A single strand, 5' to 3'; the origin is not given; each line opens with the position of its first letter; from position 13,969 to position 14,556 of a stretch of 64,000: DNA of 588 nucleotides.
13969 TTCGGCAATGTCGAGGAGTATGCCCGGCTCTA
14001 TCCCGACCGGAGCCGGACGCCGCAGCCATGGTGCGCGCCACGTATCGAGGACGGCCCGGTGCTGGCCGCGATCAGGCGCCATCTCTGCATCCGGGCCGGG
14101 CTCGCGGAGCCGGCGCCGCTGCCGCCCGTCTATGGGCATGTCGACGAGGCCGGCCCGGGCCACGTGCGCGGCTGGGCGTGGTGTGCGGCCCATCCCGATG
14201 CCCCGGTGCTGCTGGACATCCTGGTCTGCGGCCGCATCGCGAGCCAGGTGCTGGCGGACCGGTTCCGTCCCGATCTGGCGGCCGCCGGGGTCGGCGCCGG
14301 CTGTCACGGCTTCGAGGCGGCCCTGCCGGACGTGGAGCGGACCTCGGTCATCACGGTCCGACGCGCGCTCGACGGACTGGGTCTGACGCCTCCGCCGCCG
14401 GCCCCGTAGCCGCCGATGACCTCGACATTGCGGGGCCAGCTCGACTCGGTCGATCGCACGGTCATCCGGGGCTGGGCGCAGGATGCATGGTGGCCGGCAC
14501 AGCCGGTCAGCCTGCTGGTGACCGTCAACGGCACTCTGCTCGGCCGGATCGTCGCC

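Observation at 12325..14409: Large Hint-domain protein with a repetitive adhesin-like N-terminus, no secretion signal and an unassigned C-terminal region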

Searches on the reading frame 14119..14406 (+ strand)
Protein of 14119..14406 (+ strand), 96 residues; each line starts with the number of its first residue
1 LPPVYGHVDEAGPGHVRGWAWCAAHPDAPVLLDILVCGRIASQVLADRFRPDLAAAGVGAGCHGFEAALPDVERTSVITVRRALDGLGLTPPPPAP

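Call 26: predict_structure(alignment_id=A1)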
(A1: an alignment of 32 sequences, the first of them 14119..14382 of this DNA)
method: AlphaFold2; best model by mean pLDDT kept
length: 88 residues; sequences in the alignment: 32
mean_pLDDT: 95.6   pTM: 0.85
mean pLDDT of the five models: 95.6, 95.3, 95.1, 95.1, 95.0
residues with pLDDT >= 90: 83; 70-90: 4; 50-70: 1; < 50: 0
segments of 3 or more residues with pLDDT < 50: none
pLDDT, mean of each block of 10 residues (from residue 1): 95 96 96 97 98 96 97 95 89
secondary structure, 60 per line:
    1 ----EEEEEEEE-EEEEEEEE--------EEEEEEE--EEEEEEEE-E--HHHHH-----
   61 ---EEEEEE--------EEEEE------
elements in order: E5-12 E14-21 E30-36 E39-46 H51-55 E64-69 E78-82
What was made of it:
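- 14122..14376 (+): X domain copy 1 (residues 567-651): six-strand beta-sandwich with the motif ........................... AF2 pLDDT 95.6 (call 26).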

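Call 27: search_protein_representatives(alignment_id=A1)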
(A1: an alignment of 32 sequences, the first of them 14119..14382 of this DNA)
Query: 32 sequences, 88 profile positions. Proteins with E-value up to 0.001 (for the whole library): 14742; up to 1e-10: 7253; up to 1e-30: 704. The best 150 are listed.
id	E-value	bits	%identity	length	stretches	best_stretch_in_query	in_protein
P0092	2.3e-226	748.5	-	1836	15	5-80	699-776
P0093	8.6e-183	608.8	-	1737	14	14-80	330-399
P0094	5.6e-151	506.8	-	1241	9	2-81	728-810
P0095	1.7e-143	482.8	-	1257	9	8-83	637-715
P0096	2.5e-118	402.2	-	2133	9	3-79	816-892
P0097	3.2e-109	373.0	-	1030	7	9-72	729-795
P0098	2.8e-107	366.8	-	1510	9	5-81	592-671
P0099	2.9e-93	321.8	-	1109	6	2-86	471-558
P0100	1.6e-89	309.8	-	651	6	2-72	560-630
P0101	2.3e-89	309.4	-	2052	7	4-80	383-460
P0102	1.7e-86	300.2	-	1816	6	2-83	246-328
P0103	3.5e-84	292.7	-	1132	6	4-73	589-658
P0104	1.0e-81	284.8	-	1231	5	6-73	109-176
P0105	8.6e-81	281.9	-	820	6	5-80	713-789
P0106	1.0e-75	265.6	-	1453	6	5-80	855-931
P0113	2.8e-72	254.6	-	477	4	2-72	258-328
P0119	1.2e-69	246.1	-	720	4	5-74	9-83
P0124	7.4e-68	240.4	-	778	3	2-87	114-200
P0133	8.2e-61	217.9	-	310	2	2-87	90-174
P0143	3.3e-59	212.7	-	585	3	5-83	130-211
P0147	1.1e-58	211.1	-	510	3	4-82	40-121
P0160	9.0e-56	201.7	-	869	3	3-85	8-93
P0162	1.2e-55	201.3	-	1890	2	2-87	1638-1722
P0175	1.8e-53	194.3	-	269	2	3-87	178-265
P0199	7.8e-51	185.9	-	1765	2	2-86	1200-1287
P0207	2.3e-50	184.4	-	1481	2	2-87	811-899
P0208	2.4e-50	184.3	-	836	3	4-83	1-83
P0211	5.8e-50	183.1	-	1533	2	3-87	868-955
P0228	6.0e-49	179.8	-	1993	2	3-87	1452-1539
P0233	1.5e-48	178.6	-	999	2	2-87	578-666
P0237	2.7e-48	177.7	-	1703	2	2-86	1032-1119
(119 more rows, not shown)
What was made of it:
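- Tried and rejected: The exhaustive representative search (call 27) was the useful one.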

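Call 30: fold_search(model_id=the predicted structure, library=pdb)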
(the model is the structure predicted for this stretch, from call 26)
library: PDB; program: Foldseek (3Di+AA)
matches with E <= 10: 1286; with E <= 0.001: 0
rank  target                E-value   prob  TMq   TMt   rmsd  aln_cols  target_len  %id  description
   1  3pe9_A                9.7e-02  0.87  0.45  0.44   5.0        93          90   13  Structures of Clostridium thermocellum CbhA fibronectin(III)-like modules (released 2011-11-23)
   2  6a97_A                9.7e-02  0.77  0.44  0.19   5.7        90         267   16  Crystal structure of MHC-like MILL2 (released 2018-12-05)
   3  4lpw_B                1.2e-01  0.91  0.48  0.46   4.5        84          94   14  Crystal structure of TENCON variant A6 (released 2014-01-29)
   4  4lpx                  1.4e-01  0.96  0.52  0.48   3.9        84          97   10  Crystal structure of TENCON variant D4 (released 2014-01-29)
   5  4bff_A                1.4e-01  0.47  0.37  0.30   8.9       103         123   13  Superoxide reductase (Neelaredoxin) from Archaeoglobus fulgidus in the reduced form (released 2014-03-26)
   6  4lpu_A                1.4e-01  0.82  0.47  0.46   4.8        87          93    7  Crystal structure of TENCON variant P40AR2-32R2 (released 2014-01-29)
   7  4lpv_A                1.5e-01  0.91  0.50  0.47   4.2        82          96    8  Crystal structure of TENCON variant P41BR3-42 (released 2014-01-29)
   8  2uve_A                1.5e-01  0.51  0.39  0.10   7.6       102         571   15  Structure of Yersinia enterocolitica Family 28 Exopolygalacturonase (released 2007-05-08)
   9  4lpy_A                1.6e-01  0.93  0.51  0.47   4.2        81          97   11  Crystal structure of TENCON variant G10 (released 2014-01-29)
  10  2uve_B                1.6e-01  0.44  0.38  0.10   8.0       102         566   15  Structure of Yersinia enterocolitica Family 28 Exopolygalacturonase (released 2007-05-08)
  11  3pdd                  1.7e-01  0.54  0.41  0.21  10.2       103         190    9  Structures of Clostridium thermocellum CbhA fibronectin(III)-like modules (released 2011-11-23)
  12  4lpw_A                2.3e-01  0.91  0.52  0.49   4.0        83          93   11  Crystal structure of TENCON variant A6 (released 2014-01-29)
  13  1k85_MODEL_1_A        2.6e-01  0.82  0.46  0.46   4.6        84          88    7  Solution structure of the fibronectin type III domain from Bacillus circulans WL-12 Chitinase A1. (released 2002-12-18)
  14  3i84_B                2.6e-01  0.38  0.35  0.36   7.6        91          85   10  The Crystal Structure of Human EMMPRIN N-terminal Domain 1 in P6(1)22 space group (released 2009-10-06)
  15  7y8i_D                2.7e-01  0.69  0.47  0.46   5.0        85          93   10  Crystal structure of sDscam FNIII3 domain, isoform alpha7 (released 2023-05-24)
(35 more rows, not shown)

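Call 31: search_protein_families(library=pfam, proteins=[P0100, P0113, P0119, P0124, P0133, P0143, P0147, P0160, P0175, P0208], max_evalue=0.001)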
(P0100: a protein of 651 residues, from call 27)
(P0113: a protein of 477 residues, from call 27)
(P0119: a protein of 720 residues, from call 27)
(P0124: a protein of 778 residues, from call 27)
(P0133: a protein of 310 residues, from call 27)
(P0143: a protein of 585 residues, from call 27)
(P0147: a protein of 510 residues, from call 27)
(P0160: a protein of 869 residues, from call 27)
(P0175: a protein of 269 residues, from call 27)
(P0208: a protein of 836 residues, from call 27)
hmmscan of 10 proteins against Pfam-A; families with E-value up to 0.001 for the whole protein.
P0100 (651 aa): 0 families

P0113 (477 aa): 0 families

P0119 (720 aa): 2 families
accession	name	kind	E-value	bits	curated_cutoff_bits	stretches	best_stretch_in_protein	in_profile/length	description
PF04055.27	Radical_SAM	-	9.5e-12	45.8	29.5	1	433-566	3-139/166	Radical SAM superfamily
PF00054.30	Laminin_G_1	-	0.00014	22.6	24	0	281-311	42-72/131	Laminin G domain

P0124 (778 aa): 1 family
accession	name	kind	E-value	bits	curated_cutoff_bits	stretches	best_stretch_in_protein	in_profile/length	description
PF13692.12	Glyco_trans_1_4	-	3.4e-19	70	27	1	598-729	5-140/142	Glycosyl transferases group 1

P0133 (310 aa): 1 family
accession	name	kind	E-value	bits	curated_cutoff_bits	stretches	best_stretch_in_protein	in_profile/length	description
PF13403.11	Hint_2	-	3.7e-06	27.8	28.4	1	4-31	118-145/147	Hint domain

P0143 (585 aa): 1 family
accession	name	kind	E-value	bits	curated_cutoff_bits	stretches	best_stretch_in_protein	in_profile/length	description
PF17957.7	Big_7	-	4.9e-07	30.7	24.1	0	34-81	22-66/70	Bacterial Ig domain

P0147 (510 aa): 2 families
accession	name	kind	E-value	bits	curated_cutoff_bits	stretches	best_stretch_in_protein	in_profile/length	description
PF05593.20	RHS_repeat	-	6.5e-05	23.7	22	0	363-390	5-33/38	RHS Repeat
PF17957.7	Big_7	-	7.5e-05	23.7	24.1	0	258-307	20-66/70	Bacterial Ig domain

P0160 (869 aa): 3 families
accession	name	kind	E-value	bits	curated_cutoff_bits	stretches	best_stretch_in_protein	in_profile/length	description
PF13641.12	Glyco_tranf_2_3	-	3.9e-15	56.9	27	1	589-837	1-227/230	Glycosyltransferase like family 2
PF00535.33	Glycos_transf_2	-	3.3e-13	50.4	23.3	1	593-706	2-113/168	Glycosyl transferase family 2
PF17636.7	UL21a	-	1.9e-05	25.1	27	0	118-150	54-85/123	Viral Unique Long protein 21a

P0175 (269 aa): 0 families

P0208 (836 aa): 10 families
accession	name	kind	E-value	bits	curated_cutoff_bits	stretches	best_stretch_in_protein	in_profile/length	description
PF14559.12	TPR_19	-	1.3e-15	57.9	25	2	382-437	4-59/68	Tetratricopeptide repeat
PF13428.12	TPR_14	-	1.6e-11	44.1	23.5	1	472-514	2-44/44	Tetratricopeptide repeat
PF13432.12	TPR_16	-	1.3e-10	41.9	32.7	2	374-436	2-64/65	Tetratricopeptide repeat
PF07719.23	TPR_2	-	4.1e-09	36.3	27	0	478-504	8-34/34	Tetratricopeptide repeat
PF23914.1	TPR_CcmH_CycH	-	9.4e-08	32.5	42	0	371-424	92-142/158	Cytochrome c-type biogenesis protein H TPR domain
PF13431.12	TPR_17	-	2.9e-07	30.7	24.4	0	392-423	2-33/34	Tetratricopeptide repeat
PF13424.12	TPR_12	-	4e-07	30.6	30.1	0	445-501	18-75/77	Tetratricopeptide repeat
PF12895.13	ANAPC3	-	1.3e-05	25.8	27.2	0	488-542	6-59/82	Anaphase-promoting complex, cyclosome, subunit 3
PF00515.34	TPR_1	-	0.00051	20.2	27.8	0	483-504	13-34/34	Tetratricopeptide repeat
PF25064.1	ARM_TT21_5th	-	0.00052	20.7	27.8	0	383-433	15-65/117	TT21 fifth ARM repeats domain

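Call 32: search_solved_structures(query=A1, max_evalue=1, show_alignments=2)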
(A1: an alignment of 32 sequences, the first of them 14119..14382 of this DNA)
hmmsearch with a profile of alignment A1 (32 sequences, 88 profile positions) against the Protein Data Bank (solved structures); distinct sequences matched with E-value up to 1: 6.
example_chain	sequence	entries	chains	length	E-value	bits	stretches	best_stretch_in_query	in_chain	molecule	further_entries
5lmz_A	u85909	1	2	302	0.056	16.4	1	34-63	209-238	Fluorinase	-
5b6i_A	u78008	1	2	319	0.061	16.3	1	34-63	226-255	Fluorinase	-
2v7x_A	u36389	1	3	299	0.36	13.8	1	35-62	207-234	5'-FLUORO-5'-DEOXYADENOSINE SYNTHASE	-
1rqp_A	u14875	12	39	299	0.37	13.8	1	35-62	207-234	5'-fluoro-5'-deoxyadenosine synthase | 5'-FLUORO-5'-DEOXY-ADENOSINE SYNTHASE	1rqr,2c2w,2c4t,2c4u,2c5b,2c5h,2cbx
2v7t_A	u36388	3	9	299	0.37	13.8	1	35-62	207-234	5'-FLUORO-5'-DEOXYADENOSINE SYNTHASE | 5'-FLUORO-5'-DEOXY ADENOSINE SYNTHETASE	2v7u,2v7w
6s6y_D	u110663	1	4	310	0.98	12.5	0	15-67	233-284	Formylmethanofuran--tetrahydromethanopterin formyltransferase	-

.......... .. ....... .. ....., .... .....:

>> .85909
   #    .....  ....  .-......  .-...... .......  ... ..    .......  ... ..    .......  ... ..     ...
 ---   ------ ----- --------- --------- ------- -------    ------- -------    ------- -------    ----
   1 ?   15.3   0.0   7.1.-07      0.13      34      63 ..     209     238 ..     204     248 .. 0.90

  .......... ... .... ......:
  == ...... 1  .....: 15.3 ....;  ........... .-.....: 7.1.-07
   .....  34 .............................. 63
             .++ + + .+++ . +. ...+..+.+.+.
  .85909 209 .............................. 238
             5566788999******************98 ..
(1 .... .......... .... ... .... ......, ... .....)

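Call 53: find_homologous_proteins(query=A1, max_evalue=0.000001)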
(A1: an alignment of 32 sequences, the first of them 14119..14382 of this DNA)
Query A1 (32 sequences) (88 aa, profile of the alignment): 29 proteins with E <= 0.000001 among 4105 candidates.
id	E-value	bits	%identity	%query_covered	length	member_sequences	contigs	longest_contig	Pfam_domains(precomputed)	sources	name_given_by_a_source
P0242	1.5e-29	119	49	93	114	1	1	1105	-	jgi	jgi:hypothetical protein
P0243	1.1e-25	107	46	94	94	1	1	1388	-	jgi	jgi:hypothetical protein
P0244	1.0e-24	104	53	73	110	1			-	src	-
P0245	1.1e-24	104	45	94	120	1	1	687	-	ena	-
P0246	2.4e-24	103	44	86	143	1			-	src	-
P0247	2.5e-24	103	45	97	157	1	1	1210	-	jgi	jgi:hypothetical protein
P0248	9.8e-24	101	39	95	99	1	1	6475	-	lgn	-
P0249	1.8e-23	100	41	94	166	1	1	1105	-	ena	-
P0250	1.8e-23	100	42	95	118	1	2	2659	-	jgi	jgi:hypothetical protein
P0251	5.0e-22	95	47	95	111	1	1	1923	-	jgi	jgi:hypothetical protein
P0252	1.1e-21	94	50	93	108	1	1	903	-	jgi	jgi:hypothetical protein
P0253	1.6e-20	90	36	91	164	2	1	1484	-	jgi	jgi:hypothetical protein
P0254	6.5e-20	88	42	94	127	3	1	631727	-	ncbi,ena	-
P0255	7.5e-20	88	45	70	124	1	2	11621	-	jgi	jgi:hypothetical protein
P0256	7.0e-18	82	49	80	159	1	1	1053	-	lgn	-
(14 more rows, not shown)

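Call 57: search_protein_families(library=pfam, alignment_id=A3, max_evalue=0.00001)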
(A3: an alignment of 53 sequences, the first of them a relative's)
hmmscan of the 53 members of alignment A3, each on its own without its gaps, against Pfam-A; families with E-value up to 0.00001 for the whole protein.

A. member 1, P0094 (1241 aa): 1 family
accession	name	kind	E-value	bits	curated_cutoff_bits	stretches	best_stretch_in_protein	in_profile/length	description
PF18962.6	Por_Secre_tail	-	1e-10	42.2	27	1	1164-1238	2-74/75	Secretion system C-terminal sorting domain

B. families by the number of members that match (of 53 scanned): 47 families (the first 25 are shown)
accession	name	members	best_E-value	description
PF00535.33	Glycos_transf_2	6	5.3e-57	Glycosyl transferase family 2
PF06739.17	SBBP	5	7.9e-63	Beta-propeller repeat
PF13641.12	Glyco_tranf_2_3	4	5.9e-22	Glycosyltransferase like family 2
PF10111.15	Glyco_tranf_2_2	4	1.9e-13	Glycosyltransferase like family 2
PF18962.6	Por_Secre_tail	4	1e-10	Secretion system C-terminal sorting domain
PF00082.27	Peptidase_S8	3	7.6e-45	Subtilase family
PF13649.12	Methyltransf_25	3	1.8e-12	Methyltransferase domain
PF14307.12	Glyco_tran_WbsX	2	1.9e-116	Glycosyltransferase WbsX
PF11925.13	DUF3443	2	5.8e-112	Protein of unknown function (DUF3443)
PF04914.18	DltD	2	7.9e-50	DltD protein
PF25778.1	DUF7948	2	1.5e-46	Domain of unknown function (DUF7948)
PF14559.12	TPR_19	2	2.9e-12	Tetratricopeptide repeat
PF08241.18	Methyltransf_11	2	7e-12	Methyltransferase domain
PF13428.12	TPR_14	2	5.1e-11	Tetratricopeptide repeat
PF13704.12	Glyco_tranf_2_4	2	6.8e-11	Glycosyl transferase family 2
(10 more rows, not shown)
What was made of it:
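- It also occurs in secreted proteins and in many other enzymes (call 57), so it may be a generic spacer.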

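Call 58: search_protein_families(library=pfam, proteins=[P0207, P0211, P0199, P0237, P0228], max_evalue=0.001)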
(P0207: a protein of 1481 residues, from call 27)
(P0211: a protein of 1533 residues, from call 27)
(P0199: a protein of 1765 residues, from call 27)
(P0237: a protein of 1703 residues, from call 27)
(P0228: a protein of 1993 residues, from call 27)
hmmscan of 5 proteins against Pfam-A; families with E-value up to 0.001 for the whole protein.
P0207 (1481 aa): 2 families
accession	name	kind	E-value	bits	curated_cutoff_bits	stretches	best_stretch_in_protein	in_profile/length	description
PF13403.11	Hint_2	-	5.8e-43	147.2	28.4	1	617-752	1-146/147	Hint domain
PF13692.12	Glyco_trans_1_4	-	5.7e-14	53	27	1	1285-1417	4-139/142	Glycosyl transferases group 1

P0211 (1533 aa): 4 families
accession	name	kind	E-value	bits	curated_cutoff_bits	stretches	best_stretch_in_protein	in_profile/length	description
PF13403.11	Hint_2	-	8.5e-45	153.2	28.4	1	671-806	1-146/147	Hint domain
PF16168.11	AIDA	-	7.7e-29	100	27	5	551-602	12-63/63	Adhesin of bacterial autotransporter system, probable stalk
PF13692.12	Glyco_trans_1_4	-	4.2e-19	69.7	27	1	1347-1481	3-141/142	Glycosyl transferases group 1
PF13524.12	Glyco_trans_1_2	-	4.8e-06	27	25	1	1379-1508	13-140/144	Glycosyl transferase-like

P0199 (1765 aa): 1 family
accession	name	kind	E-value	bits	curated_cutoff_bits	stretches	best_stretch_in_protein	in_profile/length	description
PF13403.11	Hint_2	-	4.7e-48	163.7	28.4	1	894-1029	1-146/147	Hint domain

P0237 (1703 aa): 4 families
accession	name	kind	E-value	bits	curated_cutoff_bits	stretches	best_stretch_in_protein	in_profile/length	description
PF13403.11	Hint_2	-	3.1e-43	148.1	28.4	1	843-978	1-146/147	Hint domain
PF16168.11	AIDA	-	5.7e-28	97.2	27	2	650-691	21-62/63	Adhesin of bacterial autotransporter system, probable stalk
PF13692.12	Glyco_trans_1_4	-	8.9e-15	55.6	27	1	1524-1654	5-139/142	Glycosyl transferases group 1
PF13439.12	Glyco_transf_4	-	9.9e-05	22.9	28.5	1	1401-1509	68-168/170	Glycosyltransferase Family 4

P0228 (1993 aa): 4 families
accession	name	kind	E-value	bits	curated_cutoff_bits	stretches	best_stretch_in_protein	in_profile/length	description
PF13403.11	Hint_2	-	6.5e-46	156.8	28.4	1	1138-1273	1-146/147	Hint domain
PF16168.11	AIDA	-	1.4e-40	137.6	27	3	290-341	12-63/63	Adhesin of bacterial autotransporter system, probable stalk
PF13692.12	Glyco_trans_1_4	-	2e-16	61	27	1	1815-1949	4-142/142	Glycosyl transferases group 1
PF13439.12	Glyco_transf_4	-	0.00027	21.4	28.5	1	1641-1796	7-162/170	Glycosyltransferase Family 4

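Call 60: search_protein_families(library=pfam, proteins=[P0233, P0162], max_evalue=0.001)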
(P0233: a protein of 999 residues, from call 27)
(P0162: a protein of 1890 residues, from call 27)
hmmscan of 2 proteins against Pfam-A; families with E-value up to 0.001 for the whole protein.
P0233 (999 aa): 1 family
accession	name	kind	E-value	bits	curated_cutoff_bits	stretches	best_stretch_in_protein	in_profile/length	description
PF13403.11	Hint_2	-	6.6e-45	153.5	28.4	1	385-520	1-146/147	Hint domain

P0162 (1890 aa): 1 family
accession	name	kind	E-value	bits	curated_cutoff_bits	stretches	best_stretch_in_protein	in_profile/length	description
PF13403.11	Hint_2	-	1.7e-41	142.4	28.4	1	1445-1580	1-146/147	Hint domain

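Call 69: find_encoding_contigs(protein=P0211, flank=10000, max_places=2)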
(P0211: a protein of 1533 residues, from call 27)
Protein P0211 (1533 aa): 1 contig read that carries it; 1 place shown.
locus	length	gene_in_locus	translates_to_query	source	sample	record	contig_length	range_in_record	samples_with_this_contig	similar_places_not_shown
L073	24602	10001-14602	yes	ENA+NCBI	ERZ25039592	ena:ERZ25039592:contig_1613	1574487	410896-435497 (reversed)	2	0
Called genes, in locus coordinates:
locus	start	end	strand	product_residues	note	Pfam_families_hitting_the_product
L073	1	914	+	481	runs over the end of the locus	PF07992:Pyr_redox_2, PF13454:NAD_binding_9 (weak), PF13738:Pyr_redox_3, PF13434:Lys_Orn_oxgnase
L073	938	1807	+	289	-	PF00497:SBP_bac_3, PF09084:NMT1 (weak)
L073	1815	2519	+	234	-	PF00528:BPD_transp_1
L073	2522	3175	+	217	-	PF00528:BPD_transp_1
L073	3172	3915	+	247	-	PF02463:SMC_N (faint), PF00005:ABC_tran, PF13304:AAA_21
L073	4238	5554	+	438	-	PF21129:TibC_1st, PF01075:Glyco_transf_9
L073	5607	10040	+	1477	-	-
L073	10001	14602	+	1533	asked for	PF16168:AIDA (weak), PF13403:Hint_2, PF13524:Glyco_trans_1_2 (weak), PF13692:Glyco_trans_1_4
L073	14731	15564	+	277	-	PF00685:Sulfotransfer_1, PF13469:Sulfotransfer_3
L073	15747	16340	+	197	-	PF01184:Gpr1_Fun34_YaaH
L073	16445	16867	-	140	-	PF00571:CBS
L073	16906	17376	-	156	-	PF00571:CBS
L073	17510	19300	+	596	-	PF12551:PHBC_N, PF07167:PhaC_N, PF00561:Abhydrolase_1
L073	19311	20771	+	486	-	PF01575:MaoC_dehydratas, PF13452:FAS1_DH_region, PF01515:PTA_PTB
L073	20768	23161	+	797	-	PF09364:XFP_N, PF03894:XFP, PF09363:XFP_C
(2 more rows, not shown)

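Call 70: find_encoding_contigs(protein=P0237, flank=10000, max_places=2)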
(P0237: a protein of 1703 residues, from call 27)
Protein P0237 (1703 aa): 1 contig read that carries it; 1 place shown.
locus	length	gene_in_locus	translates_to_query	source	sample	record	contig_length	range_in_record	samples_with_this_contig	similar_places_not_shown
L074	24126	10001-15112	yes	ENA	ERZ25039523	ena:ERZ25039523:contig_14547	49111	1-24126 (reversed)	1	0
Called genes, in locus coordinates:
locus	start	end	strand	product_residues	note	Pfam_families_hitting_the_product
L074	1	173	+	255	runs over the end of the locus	-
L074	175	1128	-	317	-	PF04389:Peptidase_M28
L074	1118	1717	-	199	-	-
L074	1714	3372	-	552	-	PF02538:Hydantoinase_B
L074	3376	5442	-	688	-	PF05378:Hydant_A_N, PF01968:Hydantoinase_A, PF19278:Hydant_A_C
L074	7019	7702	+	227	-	PF13489:Methyltransf_23, PF02353:CMAS (weak), PF13847:Methyltransf_31 (weak), PF08241:Methyltransf_11, PF08242:Methyltransf_12, PF13649:Methyltransf_25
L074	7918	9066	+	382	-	PF21129:TibC_1st, PF01075:Glyco_transf_9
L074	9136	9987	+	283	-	-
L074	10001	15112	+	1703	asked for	PF16168:AIDA (weak), PF13403:Hint_2, PF13692:Glyco_trans_1_4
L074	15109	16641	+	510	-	PF21129:TibC_1st, PF01075:Glyco_transf_9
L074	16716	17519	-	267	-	-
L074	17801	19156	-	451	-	PF00656:Peptidase_C14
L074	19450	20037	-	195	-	PF00583:Acetyltransf_1 (weak), PF13508:Acetyltransf_7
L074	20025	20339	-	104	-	PF08681:TacA1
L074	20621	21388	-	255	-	PF13737:DDE_Tnp_1_5, PF01609:DDE_Tnp_1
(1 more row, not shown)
